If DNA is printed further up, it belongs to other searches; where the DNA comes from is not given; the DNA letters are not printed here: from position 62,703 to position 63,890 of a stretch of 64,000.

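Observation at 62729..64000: LexA-controlled imuA'-imuB mutasome cassette with a textbook SOS promoter (LexA box inside the -35/-10 spacer)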

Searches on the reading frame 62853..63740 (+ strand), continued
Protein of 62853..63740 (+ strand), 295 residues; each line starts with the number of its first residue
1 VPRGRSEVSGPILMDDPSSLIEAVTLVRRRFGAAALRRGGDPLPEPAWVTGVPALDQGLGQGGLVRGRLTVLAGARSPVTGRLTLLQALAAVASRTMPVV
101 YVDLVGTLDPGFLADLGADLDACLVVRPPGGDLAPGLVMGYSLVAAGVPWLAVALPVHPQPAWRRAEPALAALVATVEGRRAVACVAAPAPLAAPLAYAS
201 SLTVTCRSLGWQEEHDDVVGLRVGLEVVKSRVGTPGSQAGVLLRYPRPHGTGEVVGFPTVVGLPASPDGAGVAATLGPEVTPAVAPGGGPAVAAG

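Call 65: predict_structure(alignment_id=A1)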
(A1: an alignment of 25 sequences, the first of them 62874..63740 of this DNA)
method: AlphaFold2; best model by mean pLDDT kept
length: 288 residues; sequences in the alignment: 25
mean_pLDDT: 62.3   pTM: 0.52
mean pLDDT of the five models: 62.3, 61.7, 60.2, 55.6, 55.6
residues with pLDDT >= 90: 25; 70-90: 112; 50-70: 49; < 50: 102
segments of 3 or more residues with pLDDT < 50: 38-78, 183-193, 240-288
pLDDT, mean of each block of 10 residues (from residue 1): 60 92 91 64 27 27 33 42 67 75 67 84 85 92 83 73 86 80 39 60 85 80 68 71 36 32 36 35 31
secondary structure, 60 per line:
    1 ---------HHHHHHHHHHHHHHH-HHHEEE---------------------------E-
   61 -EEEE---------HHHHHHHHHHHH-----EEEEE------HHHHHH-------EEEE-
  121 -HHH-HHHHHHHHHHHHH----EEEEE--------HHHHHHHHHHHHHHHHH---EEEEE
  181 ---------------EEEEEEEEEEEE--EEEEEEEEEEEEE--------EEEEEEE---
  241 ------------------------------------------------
elements in order: H10-24 E29-31 E62-65 H75-86 E92-96 H103-108 E116-119 H126-138 E143-147 H156-172 E176-180 E196-207 E210-222 E231-237

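Call 69: fold_search(model_id=the predicted structure, library=pdb)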
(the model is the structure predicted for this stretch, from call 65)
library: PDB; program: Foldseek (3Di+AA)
matches with E <= 10: 375; with E <= 0.001: 72
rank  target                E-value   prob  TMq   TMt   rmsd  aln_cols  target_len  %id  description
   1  2zr9                  2.0e-06  1.00  0.33  0.31  20.6       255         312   24  MsRecA Q196E dATP form IV (released 2008-12-09)
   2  2odn                  2.1e-06  1.00  0.32  0.30  20.9       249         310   24  MSRECA-dATP complex (released 2007-06-19)
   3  2zrh                  2.7e-06  1.00  0.30  0.28  20.9       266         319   23  MsRecA Q196A form IV (released 2008-12-09)
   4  1mo3                  5.0e-06  1.00  0.32  0.30  20.9       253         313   23  RECA-ADP COMPLEX (released 2003-02-18)
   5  1g18                  6.0e-06  1.00  0.32  0.30  20.8       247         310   24  RECA-ADP-ALF4 COMPLEX (released 2000-12-11)
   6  2zrc                  6.4e-06  1.00  0.32  0.29  20.9       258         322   24  MsRecA Q196N Form IV (released 2008-12-09)
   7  4pqr                  1.0e-05  1.00  0.33  0.31  20.8       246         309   24  Mycobacterium tuberculosis RecA glycerol bound low temperature structure IIB-BN (released 2015-03-18)
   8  1mo5                  1.0e-05  1.00  0.32  0.30  20.8       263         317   23  RECA-ATP-GAMMA-S-MG COMPLEX (released 2003-02-18)
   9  4psa                  1.2e-05  1.00  0.33  0.31  20.8       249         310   24  Mycobacterium tuberculosis RecA glycerol bound low temperature structure IIC-N1 (released 2015-03-18)
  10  2zrd                  1.3e-05  1.00  0.29  0.26  19.9       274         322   19  MsRecA Q196N ADP form IV (released 2008-12-09)
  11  2oep                  1.4e-05  1.00  0.32  0.29  21.0       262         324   24  MSrecA-ADP-complex (released 2007-06-19)
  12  2oes                  1.4e-05  1.00  0.32  0.29  20.9       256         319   23  MSrecA-native-SSB (released 2007-06-19)
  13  1xms                  1.4e-05  1.00  0.30  0.29  20.6       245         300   22  E. coli RecA in complex with MnAMP-PNP (released 2005-01-04)
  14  4ptl                  1.5e-05  1.00  0.33  0.31  20.8       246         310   24  Mycobacterium tuberculosis RecA glycerol bound low temperature structure IIC-GM (released 2015-03-18)
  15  1xmv                  1.5e-05  1.00  0.30  0.30  20.8       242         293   24  E. coli RecA in complex with MgADP (released 2005-01-04)
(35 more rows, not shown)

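Call 89: search_protein_representatives(alignment_id=A1)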
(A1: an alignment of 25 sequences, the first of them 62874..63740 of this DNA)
Query: 25 sequences, 275 profile positions. Proteins with E-value up to 0.001 (for the whole library): 4650; up to 1e-10: 687; up to 1e-30: 26. The best 150 are listed.
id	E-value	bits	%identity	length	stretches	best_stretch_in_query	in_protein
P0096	7.0e-106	369.6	-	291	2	49-264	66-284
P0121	4.0e-96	337.6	-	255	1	65-251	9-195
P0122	2.8e-90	318.4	-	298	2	6-149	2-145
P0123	4.7e-85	301.2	-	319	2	34-257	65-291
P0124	3.4e-79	282.1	-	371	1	7-254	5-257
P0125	1.4e-61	224.3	-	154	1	6-158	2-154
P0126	2.2e-59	217.1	-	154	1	128-268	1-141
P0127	1.4e-55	204.6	-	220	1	6-201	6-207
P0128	1.3e-54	201.4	-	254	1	3-238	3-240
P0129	1.8e-52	194.4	-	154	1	55-201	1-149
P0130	4.0e-48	180.1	-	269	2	147-221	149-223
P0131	2.3e-40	154.7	-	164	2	149-258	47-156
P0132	1.9e-39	151.7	-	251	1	8-234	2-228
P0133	8.2e-38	146.3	-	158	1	156-262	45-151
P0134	1.7e-37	145.3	-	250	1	7-237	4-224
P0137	2.1e-34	135.2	-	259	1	8-241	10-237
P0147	7.5e-29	116.9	-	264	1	4-236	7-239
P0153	2.2e-24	102.2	-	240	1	6-234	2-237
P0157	4.9e-23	97.8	-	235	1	5-232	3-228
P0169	3.2e-21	91.9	-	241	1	4-227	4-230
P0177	1.1e-20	90.1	-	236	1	5-228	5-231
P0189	8.1e-20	87.3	-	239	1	5-229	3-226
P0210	1.9e-18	82.8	-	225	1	3-229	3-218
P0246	1.6e-16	76.5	-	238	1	3-231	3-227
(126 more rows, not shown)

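Call 90: list_cluster_members(proteins=[P0132, P0134, P0137, P0147, P0153, P0157, P0169, P0189, P0210, P0246])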
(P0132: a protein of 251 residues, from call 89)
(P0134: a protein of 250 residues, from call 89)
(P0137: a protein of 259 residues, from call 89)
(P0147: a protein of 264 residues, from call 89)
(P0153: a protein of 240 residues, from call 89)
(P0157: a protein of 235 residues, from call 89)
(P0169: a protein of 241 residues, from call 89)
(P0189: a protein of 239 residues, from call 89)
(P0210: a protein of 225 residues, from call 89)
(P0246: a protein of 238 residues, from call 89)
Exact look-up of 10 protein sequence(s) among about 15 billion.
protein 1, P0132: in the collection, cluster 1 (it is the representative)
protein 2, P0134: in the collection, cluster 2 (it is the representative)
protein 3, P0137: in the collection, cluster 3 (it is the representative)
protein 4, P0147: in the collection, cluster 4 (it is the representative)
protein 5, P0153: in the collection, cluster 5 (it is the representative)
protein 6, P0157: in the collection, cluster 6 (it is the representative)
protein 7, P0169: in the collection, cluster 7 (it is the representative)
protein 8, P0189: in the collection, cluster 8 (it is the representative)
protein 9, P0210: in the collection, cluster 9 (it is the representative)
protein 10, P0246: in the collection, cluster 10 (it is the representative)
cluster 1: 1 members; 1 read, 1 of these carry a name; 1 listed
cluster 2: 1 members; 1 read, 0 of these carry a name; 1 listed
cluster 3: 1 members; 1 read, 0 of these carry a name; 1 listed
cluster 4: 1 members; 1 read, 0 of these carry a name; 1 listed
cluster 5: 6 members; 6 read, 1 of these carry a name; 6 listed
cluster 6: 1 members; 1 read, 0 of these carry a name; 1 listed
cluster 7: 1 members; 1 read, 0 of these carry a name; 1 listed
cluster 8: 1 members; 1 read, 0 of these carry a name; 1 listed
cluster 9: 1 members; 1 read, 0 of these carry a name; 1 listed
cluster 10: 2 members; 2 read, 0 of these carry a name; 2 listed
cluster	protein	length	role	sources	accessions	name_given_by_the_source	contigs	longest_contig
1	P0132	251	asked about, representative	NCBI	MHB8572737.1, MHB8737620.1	MAG: P-loop NTPase family protein [Candidatus Dormibacteria bacterium]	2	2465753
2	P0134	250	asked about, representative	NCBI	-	-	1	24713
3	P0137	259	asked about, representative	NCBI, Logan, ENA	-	-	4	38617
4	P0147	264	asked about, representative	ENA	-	-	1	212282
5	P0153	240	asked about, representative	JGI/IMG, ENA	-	-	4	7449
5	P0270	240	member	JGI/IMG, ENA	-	recombination protein RecA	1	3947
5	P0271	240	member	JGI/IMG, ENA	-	-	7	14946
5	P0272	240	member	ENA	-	-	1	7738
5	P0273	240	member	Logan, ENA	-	-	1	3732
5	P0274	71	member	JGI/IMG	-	-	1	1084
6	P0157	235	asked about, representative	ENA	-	-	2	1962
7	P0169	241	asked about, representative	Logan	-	-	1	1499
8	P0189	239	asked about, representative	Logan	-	-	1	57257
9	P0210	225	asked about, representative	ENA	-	-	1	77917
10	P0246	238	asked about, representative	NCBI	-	-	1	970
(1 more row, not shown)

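Call 91: search_protein_families(library=ncbifam, proteins=[P0134, P0137, P0147, P0153, P0157, P0169, P0189, P0210, P0246, P0177], max_evalue=0.001)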
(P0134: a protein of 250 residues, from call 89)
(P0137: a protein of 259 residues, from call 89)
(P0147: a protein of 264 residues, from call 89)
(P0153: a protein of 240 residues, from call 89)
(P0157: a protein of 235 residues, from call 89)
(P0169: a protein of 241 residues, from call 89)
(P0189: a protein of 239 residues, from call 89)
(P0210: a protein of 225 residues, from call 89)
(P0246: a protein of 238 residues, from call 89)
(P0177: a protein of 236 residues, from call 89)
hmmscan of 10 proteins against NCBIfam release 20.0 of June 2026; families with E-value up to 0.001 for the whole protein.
P0134 (250 aa): 6 families
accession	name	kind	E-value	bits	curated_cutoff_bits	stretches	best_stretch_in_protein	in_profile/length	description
TIGR02012.1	tigrfam_recA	equivalog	6.3e-23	81.6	325.3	1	5-129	5-132/321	recombinase RecA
NF007072.0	PRK09519.1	equivalog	2.4e-15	56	1024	1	32-129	39-137/790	intein-containing recombinase RecA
NF033429.2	ImuA_translesion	equivalog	3e-10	40.3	150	1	29-206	11-180/181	translesion DNA synthesis-associated protein ImuA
NF006861.0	PRK09361.1-1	equivalog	2.6e-05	23.9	278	1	32-90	3-61/235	DNA repair and recombination protein RadB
TIGR03881.1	KaiC_arch_4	hypoth_equivalog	0.00021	21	247.8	1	34-81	3-49/231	KaiC domain-containing protein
NF006799.0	PRK09302.1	equivalog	0.00081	18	408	0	34-75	13-53/515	circadian clock protein KaiC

P0137 (259 aa): 7 families
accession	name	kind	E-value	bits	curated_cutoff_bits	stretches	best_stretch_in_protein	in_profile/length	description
TIGR02012.1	tigrfam_recA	equivalog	1.2e-12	47.9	325.3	1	11-138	6-135/321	recombinase RecA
NF033429.2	ImuA_translesion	equivalog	8.3e-10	38.9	150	1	33-139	8-117/181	translesion DNA synthesis-associated protein ImuA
NF007072.0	PRK09519.1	equivalog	8.2e-06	24.4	1024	1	12-137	12-139/790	intein-containing recombinase RecA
NF006861.0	PRK09361.1-1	equivalog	2.3e-05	24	278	1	40-88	4-52/235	DNA repair and recombination protein RadB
TIGR03600.1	phage_DnaB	exception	0.00014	21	498.65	1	37-91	173-227/421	phage replicative helicase, DnaB family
TIGR03881.1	KaiC_arch_4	hypoth_equivalog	0.00015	21.6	247.8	1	41-79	3-41/231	KaiC domain-containing protein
NF006799.0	PRK09302.1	equivalog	0.00015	20.4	408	1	41-92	13-66/515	circadian clock protein KaiC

P0147 (264 aa): 1 family
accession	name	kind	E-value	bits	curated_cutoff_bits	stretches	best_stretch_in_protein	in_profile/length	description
TIGR02012.1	tigrfam_recA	equivalog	3.2e-08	33.3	325.3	1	9-146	3-139/321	recombinase RecA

P0153 (240 aa): 6 families
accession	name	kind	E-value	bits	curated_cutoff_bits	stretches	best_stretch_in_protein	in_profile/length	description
TIGR02012.1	tigrfam_recA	equivalog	1.2e-31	110.3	325.3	2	3-140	4-140/321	recombinase RecA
NF007072.0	PRK09519.1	equivalog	2.4e-20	72.5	1024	1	3-141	9-146/790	intein-containing recombinase RecA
NF033429.2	ImuA_translesion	equivalog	1.3e-09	38.2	150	1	34-138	14-119/181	translesion DNA synthesis-associated protein ImuA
NF006861.0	PRK09361.1-1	equivalog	5.3e-07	29.4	278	1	35-91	4-59/235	DNA repair and recombination protein RadB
TIGR02237.1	recomb_radB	equivalog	9.5e-06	25.6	172.4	1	43-91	1-48/210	DNA repair and recombination protein RadB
TIGR03881.1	KaiC_arch_4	hypoth_equivalog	0.00012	21.8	247.8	1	36-90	3-56/231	KaiC domain-containing protein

P0157 (235 aa): 16 families
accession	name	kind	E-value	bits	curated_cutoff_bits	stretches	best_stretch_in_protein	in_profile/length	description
TIGR02012.1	tigrfam_recA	equivalog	3.5e-31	108.7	325.3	1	4-145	3-147/321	recombinase RecA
NF007072.0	PRK09519.1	equivalog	8.4e-18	64.1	1024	1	7-145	11-152/790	intein-containing recombinase RecA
NF033429.2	ImuA_translesion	equivalog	4.2e-17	62.6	150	1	30-215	11-180/181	translesion DNA synthesis-associated protein ImuA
NF006861.0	PRK09361.1-1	equivalog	4.5e-11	42.7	278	1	33-88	3-58/235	DNA repair and recombination protein RadB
TIGR02237.1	recomb_radB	equivalog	9.1e-08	32.2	172.4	1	42-89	1-48/210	DNA repair and recombination protein RadB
NF003301.0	PRK04301.1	equivalog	2.4e-07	30.2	259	1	20-97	68-151/316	DNA repair and recombination protein RadA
TIGR00416.1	sms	equivalog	3.8e-07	29.2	403.05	1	21-87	61-128/454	DNA repair protein RadA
TIGR03881.1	KaiC_arch_4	hypoth_equivalog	1.8e-06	27.8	247.8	1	35-93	3-61/231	KaiC domain-containing protein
TIGR02236.1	recomb_radA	equivalog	1.9e-06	27.5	361.15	1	7-97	50-146/311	DNA repair and recombination protein RadA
NF006799.0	PRK09302.1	equivalog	7.1e-06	24.8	408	1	20-87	241-307/515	circadian clock protein KaiC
TIGR03880.1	KaiC_arch_3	hypoth_equivalog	2e-05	24.2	249.45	1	38-92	1-55/224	KaiC domain-containing protein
TIGR02238.1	recomb_DMC1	equivalog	3.4e-05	23.1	447.7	1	19-97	62-146/314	meiotic recombinase Dmc1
TIGR03600.1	phage_DnaB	exception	6e-05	22.2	498.65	1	30-84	172-226/421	phage replicative helicase, DnaB family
TIGR00665.1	DnaB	equivalog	0.00016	20.6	385.25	1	21-85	163-227/435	replicative DNA helicase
NF058630.1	repair_Rv3395c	exception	0.00021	21.1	65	1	45-205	2-144/153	DnaE2-dependent mutagenesis accessory factor ImuA'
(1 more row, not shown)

P0169 (241 aa): 14 families
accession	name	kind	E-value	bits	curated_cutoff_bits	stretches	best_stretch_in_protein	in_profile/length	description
TIGR02012.1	tigrfam_recA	equivalog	6.4e-32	111.1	325.3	1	8-142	5-139/321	recombinase RecA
NF007072.0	PRK09519.1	equivalog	7.2e-23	80.9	1024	1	7-147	9-148/790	intein-containing recombinase RecA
NF033429.2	ImuA_translesion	equivalog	5.4e-12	46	150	1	35-199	11-167/181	translesion DNA synthesis-associated protein ImuA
NF006861.0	PRK09361.1-1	equivalog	6.4e-11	42.2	278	1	38-96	3-61/235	DNA repair and recombination protein RadB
TIGR03881.1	KaiC_arch_4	hypoth_equivalog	5.2e-09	36.1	247.8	1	38-93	1-56/231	KaiC domain-containing protein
NF006799.0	PRK09302.1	equivalog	5.9e-08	31.7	408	1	36-92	9-66/515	circadian clock protein KaiC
TIGR02237.1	recomb_radB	equivalog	1.1e-06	28.7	172.4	1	47-95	1-49/210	DNA repair and recombination protein RadB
TIGR03877.1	thermo_KaiC_1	hypoth_equivalog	2.4e-06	27.2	307.25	1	37-93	1-57/238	KaiC domain-containing protein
NF003301.0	PRK04301.1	equivalog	1.5e-05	24.3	259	1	36-85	79-128/316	DNA repair and recombination protein RadA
NF058630.1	repair_Rv3395c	exception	3.9e-05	23.5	65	1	53-216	5-148/153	DnaE2-dependent mutagenesis accessory factor ImuA'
TIGR03880.1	KaiC_arch_3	hypoth_equivalog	4.4e-05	23.1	249.45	1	43-93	1-51/224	KaiC domain-containing protein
TIGR03600.1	phage_DnaB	exception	0.0001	21.5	498.65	1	38-93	175-230/421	phage replicative helicase, DnaB family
TIGR00416.1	sms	equivalog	0.00013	20.9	403.05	1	37-89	73-125/454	DNA repair protein RadA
TIGR02236.1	recomb_radA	equivalog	0.00073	19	361.15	1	35-84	73-122/311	DNA repair and recombination protein RadA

P0189 (239 aa): 9 families
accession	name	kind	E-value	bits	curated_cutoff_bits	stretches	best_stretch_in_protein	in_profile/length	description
TIGR02012.1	tigrfam_recA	equivalog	6.2e-32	111.2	325.3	1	4-141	3-141/321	recombinase RecA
NF007072.0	PRK09519.1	equivalog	2.6e-20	72.4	1024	1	6-162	10-165/790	intein-containing recombinase RecA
NF033429.2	ImuA_translesion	equivalog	8.9e-09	35.5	150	1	33-149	13-131/181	translesion DNA synthesis-associated protein ImuA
TIGR02237.1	recomb_radB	equivalog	4.2e-07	30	172.4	1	43-157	1-118/210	DNA repair and recombination protein RadB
TIGR03881.1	KaiC_arch_4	hypoth_equivalog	2.1e-06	27.6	247.8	1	36-140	3-88/231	KaiC domain-containing protein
NF006861.0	PRK09361.1-1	equivalog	4.3e-06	26.4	278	1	34-113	3-80/235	DNA repair and recombination protein RadB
TIGR02239.1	recomb_RAD51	equivalog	0.00018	20.7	478.05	1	36-134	78-176/316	DNA repair protein RAD51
NF006799.0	PRK09302.1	equivalog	0.00034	19.3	408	1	36-77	13-53/515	circadian clock protein KaiC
NF005852.0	PRK07773.1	equivalog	0.00082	17.7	780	0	23-79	187-241/886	replicative DNA helicase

P0210 (225 aa): 6 families
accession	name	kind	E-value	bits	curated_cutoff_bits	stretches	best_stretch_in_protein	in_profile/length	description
TIGR02012.1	tigrfam_recA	equivalog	9.4e-11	41.6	325.3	1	9-138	6-141/321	recombinase RecA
NF007072.0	PRK09519.1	equivalog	3.2e-08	32.4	1024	1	9-143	11-150/790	intein-containing recombinase RecA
TIGR02237.1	recomb_radB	equivalog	0.00013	21.9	172.4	1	44-202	1-172/210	DNA repair and recombination protein RadB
NF033429.2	ImuA_translesion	equivalog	0.00016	21.7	150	1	35-119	14-102/181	translesion DNA synthesis-associated protein ImuA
NF006861.0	PRK09361.1-1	equivalog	0.00017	21.2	278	1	38-91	6-61/235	DNA repair and recombination protein RadB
NF058630.1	repair_Rv3395c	exception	0.00061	19.6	65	1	71-174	21-123/153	DnaE2-dependent mutagenesis accessory factor ImuA'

P0246 (238 aa): 4 families
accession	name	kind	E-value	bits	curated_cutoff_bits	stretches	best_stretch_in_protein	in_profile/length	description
TIGR02012.1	tigrfam_recA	equivalog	8e-30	104.3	325.3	1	4-142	1-140/321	recombinase RecA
NF007072.0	PRK09519.1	equivalog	2.5e-21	75.7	1024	1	4-142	6-145/790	intein-containing recombinase RecA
NF033429.2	ImuA_translesion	equivalog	1.2e-12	48.1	150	1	35-193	11-168/181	translesion DNA synthesis-associated protein ImuA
NF058630.1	repair_Rv3395c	exception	1e-06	28.5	65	1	52-197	3-133/153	DnaE2-dependent mutagenesis accessory factor ImuA'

P0177 (236 aa): 4 families
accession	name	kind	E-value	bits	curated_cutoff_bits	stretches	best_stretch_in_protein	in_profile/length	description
TIGR02012.1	tigrfam_recA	equivalog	8.3e-26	91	325.3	1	8-223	5-247/321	recombinase RecA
NF007072.0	PRK09519.1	equivalog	9.9e-22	77.1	1024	1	8-185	10-190/790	intein-containing recombinase RecA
NF033429.2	ImuA_translesion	equivalog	2.7e-09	37.2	150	1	32-188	11-162/181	translesion DNA synthesis-associated protein ImuA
NF006861.0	PRK09361.1-1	equivalog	0.00012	21.7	278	1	36-93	4-60/235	DNA repair and recombination protein RadB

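Call 93: find_encoding_contigs(protein=P0189, flank=7000, max_places=2)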
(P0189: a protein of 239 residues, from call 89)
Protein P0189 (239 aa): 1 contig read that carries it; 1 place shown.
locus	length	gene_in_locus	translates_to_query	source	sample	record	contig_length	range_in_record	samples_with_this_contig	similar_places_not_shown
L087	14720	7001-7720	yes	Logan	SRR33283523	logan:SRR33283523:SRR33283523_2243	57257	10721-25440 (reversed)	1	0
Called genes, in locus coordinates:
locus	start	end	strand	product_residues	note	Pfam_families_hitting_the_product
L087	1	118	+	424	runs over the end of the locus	PF13439:Glyco_transf_4, PF13579:Glyco_trans_4_4, PF00534:Glycos_transf_1, PF13692:Glyco_trans_1_4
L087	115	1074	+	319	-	PF01073:3Beta_HSD, PF01370:Epimerase, PF02719:Polysacc_synt_2, PF04321:RmlD_sub_bind, PF05368:NmrA, PF16363:GDP_Man_Dehyd, PF13460:NAD_binding_10, PF07993:NAD_binding_4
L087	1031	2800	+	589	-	PF02698:DUF218, PF00953:Glycos_transf_4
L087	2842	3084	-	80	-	-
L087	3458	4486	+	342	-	-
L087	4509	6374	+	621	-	PF13727:CoA_binding_3, PF00106:adh_short (weak), PF01073:3Beta_HSD, PF01370:Epimerase, PF02719:Polysacc_synt_2, PF04321:RmlD_sub_bind, PF16363:GDP_Man_Dehyd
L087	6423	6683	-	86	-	-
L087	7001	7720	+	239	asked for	PF00154:RecA_N, PF06745:ATPase (faint)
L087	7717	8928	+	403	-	PF00817:IMS, PF21999:IMS_HHH_1 (weak), PF11799:IMS_C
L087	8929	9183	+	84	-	-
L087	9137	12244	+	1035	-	PF02811:PHP, PF07733:DNA_pol3_alpha, PF17657:DNA_pol3_finger, PF14579:HHH_6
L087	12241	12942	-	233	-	PF02586:SRAP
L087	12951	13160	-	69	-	-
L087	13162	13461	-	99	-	-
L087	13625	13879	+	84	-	-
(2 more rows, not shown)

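Call 94: find_encoding_contigs(protein=P0210, flank=7000, max_places=2)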
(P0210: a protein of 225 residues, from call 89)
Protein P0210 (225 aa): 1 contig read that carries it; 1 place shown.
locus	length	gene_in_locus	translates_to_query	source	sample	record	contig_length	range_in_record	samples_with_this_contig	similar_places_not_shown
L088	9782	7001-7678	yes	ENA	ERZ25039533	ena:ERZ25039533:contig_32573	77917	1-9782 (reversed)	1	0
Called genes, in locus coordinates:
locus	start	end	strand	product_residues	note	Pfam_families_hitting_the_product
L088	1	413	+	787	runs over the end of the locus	PF00931:NB-ARC (weak), PF05729:NACHT (weak), PF13401:AAA_22 (weak), PF25872:HTH_77 (faint), PF13424:TPR_12 (faint), PF00196:GerE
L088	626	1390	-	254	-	-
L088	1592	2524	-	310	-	PF00532:Peripla_BP_1, PF13407:Peripla_BP_4, PF13377:Peripla_BP_3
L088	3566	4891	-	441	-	-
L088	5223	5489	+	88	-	-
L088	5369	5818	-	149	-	-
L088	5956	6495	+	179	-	-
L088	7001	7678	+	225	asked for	PF00154:RecA_N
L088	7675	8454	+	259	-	PF00817:IMS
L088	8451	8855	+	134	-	-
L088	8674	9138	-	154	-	-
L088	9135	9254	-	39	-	-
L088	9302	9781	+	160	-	?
